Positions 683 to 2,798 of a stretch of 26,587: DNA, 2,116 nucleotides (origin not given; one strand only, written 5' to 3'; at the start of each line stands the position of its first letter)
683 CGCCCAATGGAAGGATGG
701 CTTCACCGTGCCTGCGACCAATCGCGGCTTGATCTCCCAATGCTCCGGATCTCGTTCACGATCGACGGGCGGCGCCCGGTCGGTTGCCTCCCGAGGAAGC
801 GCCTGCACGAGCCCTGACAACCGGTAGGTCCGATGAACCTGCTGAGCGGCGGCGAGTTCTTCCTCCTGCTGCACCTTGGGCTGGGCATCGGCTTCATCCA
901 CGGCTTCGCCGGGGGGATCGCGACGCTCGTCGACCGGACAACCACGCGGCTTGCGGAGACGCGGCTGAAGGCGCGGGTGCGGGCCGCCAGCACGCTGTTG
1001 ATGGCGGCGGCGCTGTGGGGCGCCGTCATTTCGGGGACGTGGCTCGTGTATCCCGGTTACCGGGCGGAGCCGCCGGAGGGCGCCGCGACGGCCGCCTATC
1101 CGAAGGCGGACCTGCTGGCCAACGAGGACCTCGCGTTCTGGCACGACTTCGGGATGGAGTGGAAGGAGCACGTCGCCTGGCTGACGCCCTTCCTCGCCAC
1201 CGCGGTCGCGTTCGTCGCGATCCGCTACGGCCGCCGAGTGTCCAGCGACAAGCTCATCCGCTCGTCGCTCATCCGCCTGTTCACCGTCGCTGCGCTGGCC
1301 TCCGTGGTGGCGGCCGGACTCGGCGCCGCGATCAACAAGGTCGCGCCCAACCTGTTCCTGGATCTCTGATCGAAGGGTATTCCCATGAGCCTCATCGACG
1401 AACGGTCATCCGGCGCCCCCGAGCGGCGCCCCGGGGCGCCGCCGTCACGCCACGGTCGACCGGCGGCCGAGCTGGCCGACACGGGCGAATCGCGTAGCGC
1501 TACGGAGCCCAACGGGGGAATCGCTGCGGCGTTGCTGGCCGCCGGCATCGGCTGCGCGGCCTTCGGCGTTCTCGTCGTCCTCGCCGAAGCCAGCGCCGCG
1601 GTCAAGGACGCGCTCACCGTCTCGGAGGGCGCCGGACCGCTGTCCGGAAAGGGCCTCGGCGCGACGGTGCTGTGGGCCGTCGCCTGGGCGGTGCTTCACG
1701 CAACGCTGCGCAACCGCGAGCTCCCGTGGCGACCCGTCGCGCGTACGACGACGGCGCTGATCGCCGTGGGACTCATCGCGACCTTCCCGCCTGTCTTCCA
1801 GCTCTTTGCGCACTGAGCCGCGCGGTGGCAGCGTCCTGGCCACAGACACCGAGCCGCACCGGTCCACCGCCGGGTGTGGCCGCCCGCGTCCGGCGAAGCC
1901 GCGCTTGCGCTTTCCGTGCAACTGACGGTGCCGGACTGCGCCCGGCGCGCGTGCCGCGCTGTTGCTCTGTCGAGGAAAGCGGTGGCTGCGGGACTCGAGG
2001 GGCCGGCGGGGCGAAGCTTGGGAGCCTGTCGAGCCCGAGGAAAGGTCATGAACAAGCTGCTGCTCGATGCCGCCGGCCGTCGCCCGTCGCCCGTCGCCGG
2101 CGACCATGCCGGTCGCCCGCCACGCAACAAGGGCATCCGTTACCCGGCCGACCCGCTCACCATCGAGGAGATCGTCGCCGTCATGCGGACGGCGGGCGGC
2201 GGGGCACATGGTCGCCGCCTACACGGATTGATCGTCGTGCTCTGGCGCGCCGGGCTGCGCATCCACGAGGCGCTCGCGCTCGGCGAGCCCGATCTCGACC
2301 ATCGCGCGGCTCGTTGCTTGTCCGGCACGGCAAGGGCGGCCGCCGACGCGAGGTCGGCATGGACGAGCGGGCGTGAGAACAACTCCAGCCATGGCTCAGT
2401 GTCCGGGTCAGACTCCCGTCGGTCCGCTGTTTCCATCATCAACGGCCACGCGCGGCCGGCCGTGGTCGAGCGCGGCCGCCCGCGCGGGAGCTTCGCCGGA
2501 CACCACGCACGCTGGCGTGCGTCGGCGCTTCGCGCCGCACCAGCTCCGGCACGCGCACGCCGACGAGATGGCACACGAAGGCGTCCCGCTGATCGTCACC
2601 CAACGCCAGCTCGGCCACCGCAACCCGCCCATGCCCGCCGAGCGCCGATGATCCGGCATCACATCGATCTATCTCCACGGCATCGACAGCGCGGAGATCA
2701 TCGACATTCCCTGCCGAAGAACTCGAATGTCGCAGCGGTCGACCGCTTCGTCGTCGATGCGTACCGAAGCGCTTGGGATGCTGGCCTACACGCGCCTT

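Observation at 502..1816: c-di-AMP riboswitch upstream of two uncharacterised membrane-protein genes: a possible new c-di-AMP-controlled module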

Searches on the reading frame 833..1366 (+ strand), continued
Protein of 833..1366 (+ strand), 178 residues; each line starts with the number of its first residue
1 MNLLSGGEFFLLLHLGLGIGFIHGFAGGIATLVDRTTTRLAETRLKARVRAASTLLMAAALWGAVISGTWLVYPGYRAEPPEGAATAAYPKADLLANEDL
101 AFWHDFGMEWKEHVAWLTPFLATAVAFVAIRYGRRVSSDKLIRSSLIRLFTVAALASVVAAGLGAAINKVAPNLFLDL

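Call 62: search_protein_families(library=pfam, proteins=[P0223, P0225, P0226, P0231, P0238, P0243, P0221, P0358, P0286, P0317], max_evalue=0.01)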
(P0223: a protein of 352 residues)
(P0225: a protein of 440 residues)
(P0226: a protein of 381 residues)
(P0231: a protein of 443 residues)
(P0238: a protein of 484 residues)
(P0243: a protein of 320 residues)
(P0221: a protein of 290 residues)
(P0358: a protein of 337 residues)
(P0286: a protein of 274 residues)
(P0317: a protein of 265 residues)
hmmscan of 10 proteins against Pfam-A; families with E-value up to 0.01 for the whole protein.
P0223 (352 aa): 0 families

P0225 (440 aa): 0 families

P0226 (381 aa): 0 families

P0231 (443 aa): 1 family
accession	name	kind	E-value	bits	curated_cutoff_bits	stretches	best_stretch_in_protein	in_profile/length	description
PF09490.15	CbtA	-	0.0058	17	30.7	1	279-346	73-137/239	Probable cobalt transporter subunit (CbtA)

P0238 (484 aa): 0 families

P0243 (320 aa): 0 families

P0221 (290 aa): 0 families

P0358 (337 aa): 0 families

P0286 (274 aa): 0 families

P0317 (265 aa): 0 families

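Call 68: search_protein_families(library=pfam, proteins=[L030:3-395:+, L035:1-549:+], max_evalue=0.01)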
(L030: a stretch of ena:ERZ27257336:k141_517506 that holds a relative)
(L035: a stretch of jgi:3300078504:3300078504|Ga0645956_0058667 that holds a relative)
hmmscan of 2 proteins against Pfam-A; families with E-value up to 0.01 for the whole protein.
L030:3-395:+ (130 aa): 3 families
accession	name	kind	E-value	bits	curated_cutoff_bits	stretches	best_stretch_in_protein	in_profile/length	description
PF00005.33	ABC_tran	-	1.3e-10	42.5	25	1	6-52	87-137/137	ABC transporter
PF02463.25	SMC_N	-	0.00011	22.2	40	1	20-89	133-205/220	RecF/RecN/SMC N terminal domain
PF13304.12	AAA_21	-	0.00022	21.9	27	1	14-83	228-300/304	AAA domain, putative AbiEii toxin, Type IV TA system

L035:1-549:+ (182 aa): 1 family
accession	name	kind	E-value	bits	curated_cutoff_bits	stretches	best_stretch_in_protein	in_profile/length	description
PF09347.15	DUF1989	-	1.7e-45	155.2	27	1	5-153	18-168/168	Domain of unknown function (DUF1989)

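Call 72: search_protein_families(library=pfam, proteins=[L024:3954-4709:+, L079:3417-3995:+, L079:362-2464:+, L078:1634-2230:+, L110:1316-1906:+, L052:3510-4046:+, L100:3306-3746:+, L100:1445-2341:+, L009:4113-5252:+, L057:3035-3634:+], max_evalue=0.001)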
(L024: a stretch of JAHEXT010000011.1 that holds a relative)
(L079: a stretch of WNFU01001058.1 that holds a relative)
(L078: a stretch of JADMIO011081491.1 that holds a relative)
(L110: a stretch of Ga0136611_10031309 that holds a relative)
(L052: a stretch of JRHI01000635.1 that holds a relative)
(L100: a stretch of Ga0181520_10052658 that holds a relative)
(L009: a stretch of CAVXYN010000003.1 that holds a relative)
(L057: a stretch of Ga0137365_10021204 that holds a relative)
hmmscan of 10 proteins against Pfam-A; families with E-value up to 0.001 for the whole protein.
L024:3954-4709:+ (252 aa): 0 families

L079:3417-3995:+ (193 aa): 0 families

L079:362-2464:+ (701 aa): 4 families
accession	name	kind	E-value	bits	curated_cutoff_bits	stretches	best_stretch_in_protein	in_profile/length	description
PF02806.24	Alpha-amylase_C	-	3.4e-22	79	21.2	1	598-696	1-94/95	Alpha amylase, C-terminal all-beta domain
PF02922.24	CBM_48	-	4.5e-22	78.6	22.4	1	98-177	1-83/83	Carbohydrate-binding module 48 (Isoamylase N-terminal domain)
PF00128.31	Alpha-amylase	-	7.9e-16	58.8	22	2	236-314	17-93/446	Alpha amylase, catalytic domain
PF22019.2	GlgB_N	-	2.1e-08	34.6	27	1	87-176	8-94/94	alpha-1,4-glucan branching enzyme GlgB, N-terminal domain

L078:1634-2230:+ (199 aa): 1 family
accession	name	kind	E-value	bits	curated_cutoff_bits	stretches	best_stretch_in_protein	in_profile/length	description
PF13521.12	AAA_28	-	2.7e-20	73.7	27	1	2-167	1-161/164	AAA domain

L110:1316-1906:+ (197 aa): 1 family
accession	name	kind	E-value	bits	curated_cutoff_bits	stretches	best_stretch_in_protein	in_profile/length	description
PF00702.32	Hydrolase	-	3e-06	28.2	26.4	1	79-141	116-190/191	haloacid dehalogenase-like hydrolase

L052:3510-4046:+ (179 aa): 2 families
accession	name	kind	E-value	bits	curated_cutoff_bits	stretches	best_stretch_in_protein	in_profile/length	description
PF07681.17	DoxX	-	1.7e-15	57.9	23.6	1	25-104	2-82/85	DoxX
PF04173.18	DoxD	-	0.00025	21.4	22.7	0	72-161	73-148/167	TQO small subunit DoxD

L100:3306-3746:+ (147 aa): 0 families

L100:1445-2341:+ (299 aa): 1 family
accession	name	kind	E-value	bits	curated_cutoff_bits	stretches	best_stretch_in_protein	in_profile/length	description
PF13557.12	Phenol_MetA_deg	-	0.00014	22.4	22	0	78-146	43-109/242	Putative MetA-pathway of phenol degradation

L009:4113-5252:+ (380 aa): 1 family
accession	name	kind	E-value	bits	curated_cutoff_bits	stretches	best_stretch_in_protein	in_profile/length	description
PF24491.1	DUF7586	-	9.6e-05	22.9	27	0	239-301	15-76/85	Domain of unknown function (DUF7586)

L057:3035-3634:+ (200 aa): 4 families
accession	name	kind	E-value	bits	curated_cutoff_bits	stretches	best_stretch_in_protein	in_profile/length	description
PF04542.20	Sigma70_r2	-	4e-14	52.6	24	1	41-104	5-70/71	Sigma-70 region 2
PF08281.18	Sigma70_r4_2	-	1.6e-13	50.5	25.7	1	139-191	2-54/54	Sigma-70, region 4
PF04545.22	Sigma70_r4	-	6.9e-09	35.5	24.1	1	144-193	1-50/50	Sigma-70, region 4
PF07638.17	Sigma70_ECF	-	0.00058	20.2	21.1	1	67-195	57-183/185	ECF sigma factor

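Call 73: search_protein_families(library=pfam, proteins=[L016:2401-2949:+, L022:2135-2929:+, L098:676-1455:+, L106:1836-2489:+, L084:938-1390:+, L089:2-874:+, L076:222-629:+, L012:3590-4129:+, L020:3996-4760:+, L004:4018-6483:+], max_evalue=0.001)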
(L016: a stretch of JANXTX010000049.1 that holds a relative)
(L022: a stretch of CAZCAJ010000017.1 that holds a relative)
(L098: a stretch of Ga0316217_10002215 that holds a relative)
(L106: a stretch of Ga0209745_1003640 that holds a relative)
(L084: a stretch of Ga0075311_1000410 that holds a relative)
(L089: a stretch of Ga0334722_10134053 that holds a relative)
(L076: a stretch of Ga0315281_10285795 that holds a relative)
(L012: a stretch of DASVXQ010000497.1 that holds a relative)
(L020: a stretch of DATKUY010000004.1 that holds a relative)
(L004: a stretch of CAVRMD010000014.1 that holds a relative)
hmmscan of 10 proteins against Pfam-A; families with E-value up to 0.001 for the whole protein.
L016:2401-2949:+ (183 aa): 0 families

L022:2135-2929:+ (265 aa): 0 families

L098:676-1455:+ (260 aa): 1 family
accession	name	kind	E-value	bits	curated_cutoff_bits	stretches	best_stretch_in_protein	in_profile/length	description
PF13557.12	Phenol_MetA_deg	-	1.5e-05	25.6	22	1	101-245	65-228/242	Putative MetA-pathway of phenol degradation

L106:1836-2489:+ (218 aa): 0 families

L084:938-1390:+ (151 aa): 0 families

L089:2-874:+ (291 aa): 0 families

L076:222-629:+ (136 aa): 0 families

L012:3590-4129:+ (180 aa): 4 families
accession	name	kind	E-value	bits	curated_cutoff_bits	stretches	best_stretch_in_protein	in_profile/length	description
PF04542.20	Sigma70_r2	-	1.3e-14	54.2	24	1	20-83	5-70/71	Sigma-70 region 2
PF08281.18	Sigma70_r4_2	-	1.3e-13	50.8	25.7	1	118-170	2-54/54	Sigma-70, region 4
PF04545.22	Sigma70_r4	-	1.6e-09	37.6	24.1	1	123-172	1-50/50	Sigma-70, region 4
PF07638.17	Sigma70_ECF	-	0.00094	19.6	21.1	0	91-173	109-182/185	ECF sigma factor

L020:3996-4760:+ (255 aa): 1 family
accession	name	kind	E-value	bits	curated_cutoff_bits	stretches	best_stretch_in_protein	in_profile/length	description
PF13557.12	Phenol_MetA_deg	-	6.2e-08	33.4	22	1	76-237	38-226/242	Putative MetA-pathway of phenol degradation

L004:4018-6483:+ (822 aa): 2 families
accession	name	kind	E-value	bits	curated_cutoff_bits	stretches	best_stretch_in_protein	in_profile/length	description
PF01149.29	Fapy_DNA_glyco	-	2.9e-12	47.7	25.5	1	566-668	1-105/117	Formamidopyrimidine-DNA glycosylase N-terminal domain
PF06831.19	H2TH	-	5.9e-10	39.4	34.7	1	693-774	1-80/93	Formamidopyrimidine-DNA glycosylase H2TH domain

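Call 82: find_encoding_contigs(protein=P0009, flank=2000, max_places=2)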
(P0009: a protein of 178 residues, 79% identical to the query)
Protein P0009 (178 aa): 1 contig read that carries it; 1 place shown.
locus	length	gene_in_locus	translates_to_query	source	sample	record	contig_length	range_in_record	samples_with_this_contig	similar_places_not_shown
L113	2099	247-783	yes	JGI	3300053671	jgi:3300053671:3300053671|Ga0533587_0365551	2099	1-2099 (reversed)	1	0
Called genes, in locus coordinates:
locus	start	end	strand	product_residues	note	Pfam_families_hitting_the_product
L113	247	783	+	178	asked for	-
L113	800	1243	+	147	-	-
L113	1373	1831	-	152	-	-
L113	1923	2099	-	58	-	?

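Call 83: find_encoding_contigs(protein=P0007, flank=2000, max_places=2)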
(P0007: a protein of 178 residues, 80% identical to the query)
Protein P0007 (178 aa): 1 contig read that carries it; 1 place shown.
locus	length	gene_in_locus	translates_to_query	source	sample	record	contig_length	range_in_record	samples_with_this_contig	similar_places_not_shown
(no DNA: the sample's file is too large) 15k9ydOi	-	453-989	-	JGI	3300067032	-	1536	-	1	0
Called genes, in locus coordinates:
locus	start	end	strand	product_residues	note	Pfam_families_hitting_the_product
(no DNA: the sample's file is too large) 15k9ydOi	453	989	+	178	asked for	-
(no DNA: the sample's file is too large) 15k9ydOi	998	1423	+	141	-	-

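Call 84: find_encoding_contigs(protein=P0006, flank=2000, max_places=2)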
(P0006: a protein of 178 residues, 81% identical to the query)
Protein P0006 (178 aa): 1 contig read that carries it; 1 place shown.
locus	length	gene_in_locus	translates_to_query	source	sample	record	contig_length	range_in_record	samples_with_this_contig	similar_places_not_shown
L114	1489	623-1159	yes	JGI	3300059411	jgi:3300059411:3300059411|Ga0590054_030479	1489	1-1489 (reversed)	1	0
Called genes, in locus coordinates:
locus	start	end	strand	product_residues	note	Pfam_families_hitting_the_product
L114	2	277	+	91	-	?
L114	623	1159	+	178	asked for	-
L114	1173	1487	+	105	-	?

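Call 94: search_protein_families(library=pfam, alignment_id=A1, max_evalue=1)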
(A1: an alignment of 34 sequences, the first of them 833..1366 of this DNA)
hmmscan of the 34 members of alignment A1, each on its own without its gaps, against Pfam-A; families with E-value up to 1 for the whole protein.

A. member 1, window:833-1366:+ (178 aa): 1 family
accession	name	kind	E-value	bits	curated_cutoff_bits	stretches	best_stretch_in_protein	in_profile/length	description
PF05251.17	Ost5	-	0.11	13.2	27.4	1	120-164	19-61/73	Oligosaccharyltransferase subunit 5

B. families by the number of members that match (of 34 scanned): 33 families (the first 25 are shown)
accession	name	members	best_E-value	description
PF06197.19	DUF998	4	0.002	Protein of unknown function (DUF998)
PF05251.17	Ost5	3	0.11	Oligosaccharyltransferase subunit 5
PF12279.13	DUF3619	2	0.038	Protein of unknown function (DUF3619)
PF04247.17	SirB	2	0.038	Invasion gene expression up-regulator, SirB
PF13567.11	DUF4131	2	0.53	Domain of unknown function (DUF4131)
PF19053.6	EccD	1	0.002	EccD-like transmembrane domain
PF03348.21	Serinc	1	0.0044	Serine incorporator (Serinc)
PF17918.6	TetR_C_15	1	0.011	Tetracyclin repressor-like, C-terminal domain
PF01594.21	AI-2E_transport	1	0.029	AI-2E family transporter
PF00664.28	ABC_membrane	1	0.054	ABC transporter transmembrane region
PF04240.17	Caroten_synth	1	0.063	Carotenoid biosynthesis protein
PF11992.13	TgpA_N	1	0.082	TgpA N-terminal domain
PF07114.16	TMEM126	1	0.098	Transmembrane protein 126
PF22285.2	DUF6962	1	0.1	Family of unknown function (DUF6962)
PF25275.1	Golvesin_C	1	0.11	Golvesin C-terminal domain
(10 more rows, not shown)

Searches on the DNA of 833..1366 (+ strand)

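Call 12: search_rna_families(sources=[L004, L005, L006, L007, L008, L009, L010, L011, L012, L013, L014, L015, L016, L017, L018, L019, L020, L021, L022, L023], threshold=gathering)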
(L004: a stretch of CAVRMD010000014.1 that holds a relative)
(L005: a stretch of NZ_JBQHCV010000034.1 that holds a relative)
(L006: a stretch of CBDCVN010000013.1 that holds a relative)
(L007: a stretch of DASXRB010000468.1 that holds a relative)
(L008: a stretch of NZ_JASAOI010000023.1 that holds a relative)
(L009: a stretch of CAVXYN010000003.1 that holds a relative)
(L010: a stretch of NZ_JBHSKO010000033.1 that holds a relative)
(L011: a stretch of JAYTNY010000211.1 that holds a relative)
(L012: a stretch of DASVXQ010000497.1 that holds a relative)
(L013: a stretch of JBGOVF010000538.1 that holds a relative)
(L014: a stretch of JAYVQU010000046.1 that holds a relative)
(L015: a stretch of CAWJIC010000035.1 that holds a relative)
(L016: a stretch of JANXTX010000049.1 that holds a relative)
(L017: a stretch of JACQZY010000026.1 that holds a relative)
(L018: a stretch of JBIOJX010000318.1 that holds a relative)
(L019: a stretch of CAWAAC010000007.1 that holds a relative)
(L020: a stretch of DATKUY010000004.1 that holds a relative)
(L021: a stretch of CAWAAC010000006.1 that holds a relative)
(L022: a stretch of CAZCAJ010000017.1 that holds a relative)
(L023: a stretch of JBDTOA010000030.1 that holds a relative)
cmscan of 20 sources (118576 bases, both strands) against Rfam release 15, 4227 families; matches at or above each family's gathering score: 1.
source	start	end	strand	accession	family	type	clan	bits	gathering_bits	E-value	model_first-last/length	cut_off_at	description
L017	4653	4792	-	RF00379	c-di-AMP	Cis-reg; riboswitch;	-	69.6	38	8e-14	1-134/134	no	c-di-AMP riboswitch aptamer (ydaO/yuaA leader)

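Call 17: search_rna_families(sources=[L030, L032, L033, L034, L035], threshold=gathering)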
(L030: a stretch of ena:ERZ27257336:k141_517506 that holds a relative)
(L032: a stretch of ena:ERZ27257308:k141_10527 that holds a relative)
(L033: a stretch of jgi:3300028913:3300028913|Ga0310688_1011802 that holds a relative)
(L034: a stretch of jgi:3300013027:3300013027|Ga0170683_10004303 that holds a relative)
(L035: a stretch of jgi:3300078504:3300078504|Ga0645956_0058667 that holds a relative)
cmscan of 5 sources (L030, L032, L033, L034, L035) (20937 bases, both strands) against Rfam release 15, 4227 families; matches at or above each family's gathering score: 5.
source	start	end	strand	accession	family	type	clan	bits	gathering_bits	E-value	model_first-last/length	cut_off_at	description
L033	1942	2099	+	RF00379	c-di-AMP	Cis-reg; riboswitch;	-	56.2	38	8e-11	1-134/134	no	c-di-AMP riboswitch aptamer (ydaO/yuaA leader)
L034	1501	1658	+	RF00379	c-di-AMP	Cis-reg; riboswitch;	-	56.2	38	8e-11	1-134/134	no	c-di-AMP riboswitch aptamer (ydaO/yuaA leader)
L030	467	625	+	RF00379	c-di-AMP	Cis-reg; riboswitch;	-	55.9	38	9.3e-11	1-134/134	no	c-di-AMP riboswitch aptamer (ydaO/yuaA leader)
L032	475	633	+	RF00379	c-di-AMP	Cis-reg; riboswitch;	-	55.9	38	9.3e-11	1-134/134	no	c-di-AMP riboswitch aptamer (ydaO/yuaA leader)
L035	825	980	+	RF00379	c-di-AMP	Cis-reg; riboswitch;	-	48.3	38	1.3e-08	1-134/134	no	c-di-AMP riboswitch aptamer (ydaO/yuaA leader)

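Call 44: search_rna_families(sources=[L036, L037, L038, L039, L040, L041, L042, L043, L044], threshold=gathering)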
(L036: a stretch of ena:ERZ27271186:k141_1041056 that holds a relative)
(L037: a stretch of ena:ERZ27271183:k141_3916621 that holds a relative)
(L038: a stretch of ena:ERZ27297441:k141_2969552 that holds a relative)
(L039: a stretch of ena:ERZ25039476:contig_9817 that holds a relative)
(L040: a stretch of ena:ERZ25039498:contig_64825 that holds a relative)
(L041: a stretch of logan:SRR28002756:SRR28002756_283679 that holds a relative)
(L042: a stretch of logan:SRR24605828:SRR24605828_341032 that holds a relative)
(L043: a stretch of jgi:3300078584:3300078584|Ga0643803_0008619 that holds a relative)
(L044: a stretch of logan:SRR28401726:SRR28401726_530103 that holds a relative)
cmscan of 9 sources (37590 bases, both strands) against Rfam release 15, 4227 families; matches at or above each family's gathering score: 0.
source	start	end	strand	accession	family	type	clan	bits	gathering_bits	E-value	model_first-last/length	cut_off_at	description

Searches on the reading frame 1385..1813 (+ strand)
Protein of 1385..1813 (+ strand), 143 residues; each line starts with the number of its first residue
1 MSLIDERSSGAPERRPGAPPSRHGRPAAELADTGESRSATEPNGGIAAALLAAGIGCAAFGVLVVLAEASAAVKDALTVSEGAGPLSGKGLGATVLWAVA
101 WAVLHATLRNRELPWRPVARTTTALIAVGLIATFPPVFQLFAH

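Call 4: search_protein_families(library=pfam, proteins=[window:1385-1813:+], max_evalue=1)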
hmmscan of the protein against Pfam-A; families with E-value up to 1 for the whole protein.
window:1385-1813:+ (143 aa): 0 families

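Call 5: search_protein_families(library=ncbifam, proteins=[window:1385-1813:+], max_evalue=1)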
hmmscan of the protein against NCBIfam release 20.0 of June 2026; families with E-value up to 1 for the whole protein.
window:1385-1813:+ (143 aa): 0 families

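Call 8: find_homologous_proteins(query=window:1385-1813:+)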
Query window:1385-1813:+ (143 aa): 86 proteins with E <= 0.001 among 839 candidates. Only proteins of 78 to 251 residues were searched: fused or split forms outside these lengths cannot appear, so this answer is no evidence that the protein stands alone or is whole; find_related_loci, which searches DNA, has no such limit.
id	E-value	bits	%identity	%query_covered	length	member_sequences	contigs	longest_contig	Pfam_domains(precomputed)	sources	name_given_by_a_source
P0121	8.0e-82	290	97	100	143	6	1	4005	-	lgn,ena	-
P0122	1.7e-71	256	87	100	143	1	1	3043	-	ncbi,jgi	jgi:hypothetical protein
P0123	5.3e-70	252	87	100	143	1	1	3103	-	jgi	jgi:hypothetical protein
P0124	5.0e-62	226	78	100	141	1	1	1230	-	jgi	jgi:hypothetical protein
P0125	2.2e-60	220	79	100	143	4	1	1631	-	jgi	jgi:hypothetical protein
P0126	5.4e-53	196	81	90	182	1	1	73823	-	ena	-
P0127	1.0e-45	173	63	99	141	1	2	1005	-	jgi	jgi:hypothetical protein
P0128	1.1e-44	169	68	100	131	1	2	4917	-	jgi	-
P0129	9.5e-38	147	58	99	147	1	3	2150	-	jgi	jgi:hypothetical protein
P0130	3.2e-36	142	58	88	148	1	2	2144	-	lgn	-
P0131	4.0e-36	142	74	71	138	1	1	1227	-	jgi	-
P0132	2.4e-35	139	68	71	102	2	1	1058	-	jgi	jgi:hypothetical protein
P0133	3.2e-32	129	60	57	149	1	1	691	-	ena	-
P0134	8.6e-31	124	53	100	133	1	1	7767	-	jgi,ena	-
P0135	4.1e-27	113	54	76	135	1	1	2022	-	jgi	jgi:hypothetical protein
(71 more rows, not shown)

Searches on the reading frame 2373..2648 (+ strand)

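Call 68: search_protein_families(library=pfam, proteins=[window:2373-2648:+], max_evalue=0.01)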
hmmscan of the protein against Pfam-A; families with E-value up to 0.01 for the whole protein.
window:2373-2648:+ (92 aa): 1 family
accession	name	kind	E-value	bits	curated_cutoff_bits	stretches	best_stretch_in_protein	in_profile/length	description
PF00589.27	Phage_integrase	-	2.7e-09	37.5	27.1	1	19-85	96-159/172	Phage integrase family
